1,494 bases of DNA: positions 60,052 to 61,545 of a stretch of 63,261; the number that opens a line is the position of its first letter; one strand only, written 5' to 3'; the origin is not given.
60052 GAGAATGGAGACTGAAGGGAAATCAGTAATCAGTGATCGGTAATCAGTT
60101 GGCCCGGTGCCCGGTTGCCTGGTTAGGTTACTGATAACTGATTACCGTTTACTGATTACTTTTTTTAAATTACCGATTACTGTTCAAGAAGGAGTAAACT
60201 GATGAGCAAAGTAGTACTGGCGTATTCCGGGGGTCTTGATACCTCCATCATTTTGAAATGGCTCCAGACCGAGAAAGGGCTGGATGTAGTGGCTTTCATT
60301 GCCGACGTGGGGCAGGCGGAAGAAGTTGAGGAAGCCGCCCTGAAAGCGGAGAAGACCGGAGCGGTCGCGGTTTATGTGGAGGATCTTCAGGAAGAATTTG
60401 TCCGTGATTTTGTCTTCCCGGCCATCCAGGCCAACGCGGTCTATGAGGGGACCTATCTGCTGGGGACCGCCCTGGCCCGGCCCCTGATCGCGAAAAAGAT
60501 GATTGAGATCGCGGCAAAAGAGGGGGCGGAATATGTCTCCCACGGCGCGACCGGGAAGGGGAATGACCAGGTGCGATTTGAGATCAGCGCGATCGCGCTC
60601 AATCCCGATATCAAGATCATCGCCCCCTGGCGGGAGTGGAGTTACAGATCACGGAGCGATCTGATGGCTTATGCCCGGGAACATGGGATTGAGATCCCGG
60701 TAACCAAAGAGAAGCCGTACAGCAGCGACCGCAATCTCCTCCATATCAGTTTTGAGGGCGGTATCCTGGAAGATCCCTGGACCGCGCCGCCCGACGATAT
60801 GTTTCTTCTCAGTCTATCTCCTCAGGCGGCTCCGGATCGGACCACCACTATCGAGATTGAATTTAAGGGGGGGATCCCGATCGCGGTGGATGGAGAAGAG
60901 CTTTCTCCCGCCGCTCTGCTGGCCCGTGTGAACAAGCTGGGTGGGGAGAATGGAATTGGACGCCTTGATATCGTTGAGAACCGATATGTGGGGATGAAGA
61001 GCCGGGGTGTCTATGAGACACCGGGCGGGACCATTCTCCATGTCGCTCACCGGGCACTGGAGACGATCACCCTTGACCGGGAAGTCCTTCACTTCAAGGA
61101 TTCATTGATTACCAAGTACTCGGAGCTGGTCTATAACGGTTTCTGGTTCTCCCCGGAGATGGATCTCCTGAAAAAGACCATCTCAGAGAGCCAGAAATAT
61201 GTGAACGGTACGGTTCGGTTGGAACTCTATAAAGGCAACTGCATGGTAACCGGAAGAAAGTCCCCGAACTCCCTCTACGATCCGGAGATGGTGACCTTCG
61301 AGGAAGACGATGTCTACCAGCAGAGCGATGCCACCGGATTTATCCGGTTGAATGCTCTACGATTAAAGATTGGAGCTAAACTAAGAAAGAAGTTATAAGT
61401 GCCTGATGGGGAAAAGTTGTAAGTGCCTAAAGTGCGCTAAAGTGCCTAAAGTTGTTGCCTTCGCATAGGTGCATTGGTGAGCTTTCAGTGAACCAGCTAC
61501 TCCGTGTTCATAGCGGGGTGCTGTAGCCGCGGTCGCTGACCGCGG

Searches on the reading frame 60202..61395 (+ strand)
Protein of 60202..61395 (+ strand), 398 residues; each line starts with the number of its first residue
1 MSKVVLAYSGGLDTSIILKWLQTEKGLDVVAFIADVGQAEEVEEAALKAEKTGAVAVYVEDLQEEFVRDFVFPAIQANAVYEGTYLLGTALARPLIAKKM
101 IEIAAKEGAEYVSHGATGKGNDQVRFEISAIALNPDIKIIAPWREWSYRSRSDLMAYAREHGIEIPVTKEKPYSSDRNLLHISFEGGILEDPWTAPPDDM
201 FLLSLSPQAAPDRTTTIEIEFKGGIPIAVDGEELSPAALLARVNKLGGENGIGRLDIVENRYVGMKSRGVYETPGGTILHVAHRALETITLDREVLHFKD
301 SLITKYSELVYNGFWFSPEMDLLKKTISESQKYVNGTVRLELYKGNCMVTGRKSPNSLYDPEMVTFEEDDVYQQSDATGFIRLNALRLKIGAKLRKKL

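Call 34: search_protein_families(library=pfam, proteins=[window:60202-61395:+])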
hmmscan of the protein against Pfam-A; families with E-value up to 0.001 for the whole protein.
window:60202-61395:+ (398 aa): 2 families
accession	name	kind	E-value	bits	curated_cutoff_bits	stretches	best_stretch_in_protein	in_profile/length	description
PF20979.2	Arginosuc_syn_C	-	6.9e-86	287.8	27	1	173-390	1-218/219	Arginosuccinate synthase C-terminal domain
PF00764.25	Arginosuc_synth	-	2.6e-68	229.6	27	1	3-164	1-162/162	Arginosuccinate synthase N-terminal HUP domain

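Call 35: find_related_loci(query=window:60202-61395:+, collection=metagenome_contigs, flank=10000)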
Query window:60202-61395:+ (398 aa) in metagenome_contigs; peptide patterns used: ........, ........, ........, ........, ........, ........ (x = any residue, [..] = any of these).
600 stretches matched a pattern (row limit reached: there are more); 580 encode a relative of the query (tblastn E <= 1e-3); the best 80 are kept; 80 distinct loci.
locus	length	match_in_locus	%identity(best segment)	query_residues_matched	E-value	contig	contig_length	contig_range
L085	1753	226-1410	68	3-397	0e+0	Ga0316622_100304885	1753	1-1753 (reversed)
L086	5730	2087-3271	68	3-397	0e+0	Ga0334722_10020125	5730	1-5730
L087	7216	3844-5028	68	3-397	0e+0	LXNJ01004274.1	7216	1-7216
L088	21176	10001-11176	68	3-394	0e+0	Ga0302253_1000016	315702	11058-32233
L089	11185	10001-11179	68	1-393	0e+0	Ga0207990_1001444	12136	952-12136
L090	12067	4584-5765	68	1-394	0e+0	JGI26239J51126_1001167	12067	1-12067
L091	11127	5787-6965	65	1-393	0e+0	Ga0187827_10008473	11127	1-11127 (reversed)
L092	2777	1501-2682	66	1-394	0e+0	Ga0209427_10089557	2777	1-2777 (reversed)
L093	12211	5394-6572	65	1-393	0e+0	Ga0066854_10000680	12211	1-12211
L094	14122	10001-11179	66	1-393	0e+0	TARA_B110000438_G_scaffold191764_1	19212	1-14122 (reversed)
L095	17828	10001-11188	66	1-396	0e+0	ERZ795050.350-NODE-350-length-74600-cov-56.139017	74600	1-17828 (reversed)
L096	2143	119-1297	66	1-393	0e+0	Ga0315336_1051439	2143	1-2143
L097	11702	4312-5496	67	1-396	0e+0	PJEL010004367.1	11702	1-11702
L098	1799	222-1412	65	1-397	0e+0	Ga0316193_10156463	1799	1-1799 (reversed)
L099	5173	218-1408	65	1-397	0e+0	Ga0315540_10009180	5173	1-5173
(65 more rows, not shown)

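Call 38: find_homologous_proteins(query=window:60202-61395:+)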
Query window:60202-61395:+ (398 aa): 8000 proteins with E <= 0.001 among 8000 candidates; the best 120 are listed.
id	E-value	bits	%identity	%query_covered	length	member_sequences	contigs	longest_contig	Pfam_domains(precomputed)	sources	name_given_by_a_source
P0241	1.1e-261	886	100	100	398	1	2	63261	PF00764.26,PF20979.3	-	-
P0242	2.6e-251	851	94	100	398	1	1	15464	PF00764.26,PF20979.3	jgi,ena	-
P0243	2.5e-250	848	95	100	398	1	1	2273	PF00764.26,PF20979.3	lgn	-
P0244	1.9e-245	832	93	100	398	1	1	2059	PF00764.26,PF20979.3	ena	-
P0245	2.7e-245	832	93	100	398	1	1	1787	PF00764.26,PF20979.3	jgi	-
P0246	1.2e-243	826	93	99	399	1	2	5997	PF00764.26,PF20979.3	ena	-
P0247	2.2e-243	825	92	99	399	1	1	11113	PF00764.26,PF20979.3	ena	-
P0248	2.2e-243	825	93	99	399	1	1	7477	PF00764.26,PF20979.3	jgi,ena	-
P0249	6.0e-243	824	92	99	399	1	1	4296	PF00764.26,PF20979.3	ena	-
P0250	6.1e-243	824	92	99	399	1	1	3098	PF00764.26,PF20979.3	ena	-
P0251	1.1e-242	823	92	99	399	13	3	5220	PF00764.26,PF20979.3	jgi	-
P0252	5.1e-228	775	85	100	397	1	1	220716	PF00764.26,PF20979.3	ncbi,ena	-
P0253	9.4e-227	771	85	100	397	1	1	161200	PF00764.26,PF20979.3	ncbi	-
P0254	1.3e-226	770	85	99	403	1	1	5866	PF00764.26,PF20979.3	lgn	-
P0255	4.4e-225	765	84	99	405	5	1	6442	PF00764.26,PF20979.3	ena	-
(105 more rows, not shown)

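Call 40: find_encoding_contigs(protein=P0242, flank=10000, max_places=2)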
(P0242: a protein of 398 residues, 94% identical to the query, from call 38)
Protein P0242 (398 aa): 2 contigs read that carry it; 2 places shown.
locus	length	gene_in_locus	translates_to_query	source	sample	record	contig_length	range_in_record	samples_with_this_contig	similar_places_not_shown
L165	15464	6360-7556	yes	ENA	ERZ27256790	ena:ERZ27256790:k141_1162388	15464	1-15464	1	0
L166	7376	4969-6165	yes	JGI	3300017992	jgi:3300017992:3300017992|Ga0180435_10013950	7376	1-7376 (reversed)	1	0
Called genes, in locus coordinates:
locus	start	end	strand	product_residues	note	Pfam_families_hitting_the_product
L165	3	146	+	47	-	?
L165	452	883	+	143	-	PF00572:Ribosomal_L13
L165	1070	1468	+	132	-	PF00380:Ribosomal_S9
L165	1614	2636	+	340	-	PF01118:Semialdhyde_dh, PF22698:Semialdhyde_dhC_1, PF02774:Semialdhyde_dhC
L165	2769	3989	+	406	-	PF01960:ArgJ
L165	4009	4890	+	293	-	PF00696:AA_kinase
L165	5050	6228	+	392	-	PF00202:Aminotran_3, PF00155:Aminotran_1_2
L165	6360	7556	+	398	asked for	PF00764:Arginosuc_synth, PF20979:Arginosuc_syn_C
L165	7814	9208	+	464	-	PF00206:Lyase_1, PF14698:ASL_C2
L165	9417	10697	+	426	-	PF00278:Orn_DAP_Arg_deC, PF02784:Orn_Arg_deC_N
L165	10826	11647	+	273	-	PF01678:DAP_epimerase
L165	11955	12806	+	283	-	PF00701:DHDPS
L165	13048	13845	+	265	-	PF01113:DapB_N, PF05173:DapB_C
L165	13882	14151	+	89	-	-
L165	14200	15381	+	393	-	PF00155:Aminotran_1_2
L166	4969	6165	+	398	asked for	PF00764:Arginosuc_synth, PF20979:Arginosuc_syn_C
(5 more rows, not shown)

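Call 41: find_encoding_contigs(protein=P0247, flank=10000, max_places=2)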
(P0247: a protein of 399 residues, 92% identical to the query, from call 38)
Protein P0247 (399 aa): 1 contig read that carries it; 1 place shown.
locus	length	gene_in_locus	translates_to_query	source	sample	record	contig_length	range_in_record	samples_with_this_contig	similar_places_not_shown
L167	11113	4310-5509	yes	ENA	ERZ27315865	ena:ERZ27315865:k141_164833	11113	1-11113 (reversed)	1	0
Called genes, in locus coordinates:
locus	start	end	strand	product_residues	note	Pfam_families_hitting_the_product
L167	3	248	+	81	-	?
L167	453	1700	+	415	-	PF01960:ArgJ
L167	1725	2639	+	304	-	PF00696:AA_kinase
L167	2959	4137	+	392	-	PF00202:Aminotran_3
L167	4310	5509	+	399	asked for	PF00764:Arginosuc_synth, PF20979:Arginosuc_syn_C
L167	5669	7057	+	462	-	PF00206:Lyase_1, PF14698:ASL_C2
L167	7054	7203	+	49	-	-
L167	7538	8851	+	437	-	PF00278:Orn_DAP_Arg_deC, PF01168:Ala_racemase_N (weak), PF02784:Orn_Arg_deC_N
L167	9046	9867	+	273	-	PF01678:DAP_epimerase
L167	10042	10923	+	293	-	PF00701:DHDPS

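Call 52: find_encoding_contigs(protein=P0241, flank=10000, max_places=4)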
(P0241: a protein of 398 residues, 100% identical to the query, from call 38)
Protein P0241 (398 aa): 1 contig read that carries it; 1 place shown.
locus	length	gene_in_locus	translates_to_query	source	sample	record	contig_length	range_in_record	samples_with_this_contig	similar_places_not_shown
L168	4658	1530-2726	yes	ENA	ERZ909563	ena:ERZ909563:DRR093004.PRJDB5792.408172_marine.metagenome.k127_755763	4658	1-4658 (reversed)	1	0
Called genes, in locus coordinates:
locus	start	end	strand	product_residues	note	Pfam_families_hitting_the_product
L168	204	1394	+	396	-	PF00202:Aminotran_3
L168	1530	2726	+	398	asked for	PF00764:Arginosuc_synth, PF20979:Arginosuc_syn_C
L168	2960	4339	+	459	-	PF00206:Lyase_1, PF14698:ASL_C2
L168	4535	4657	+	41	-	?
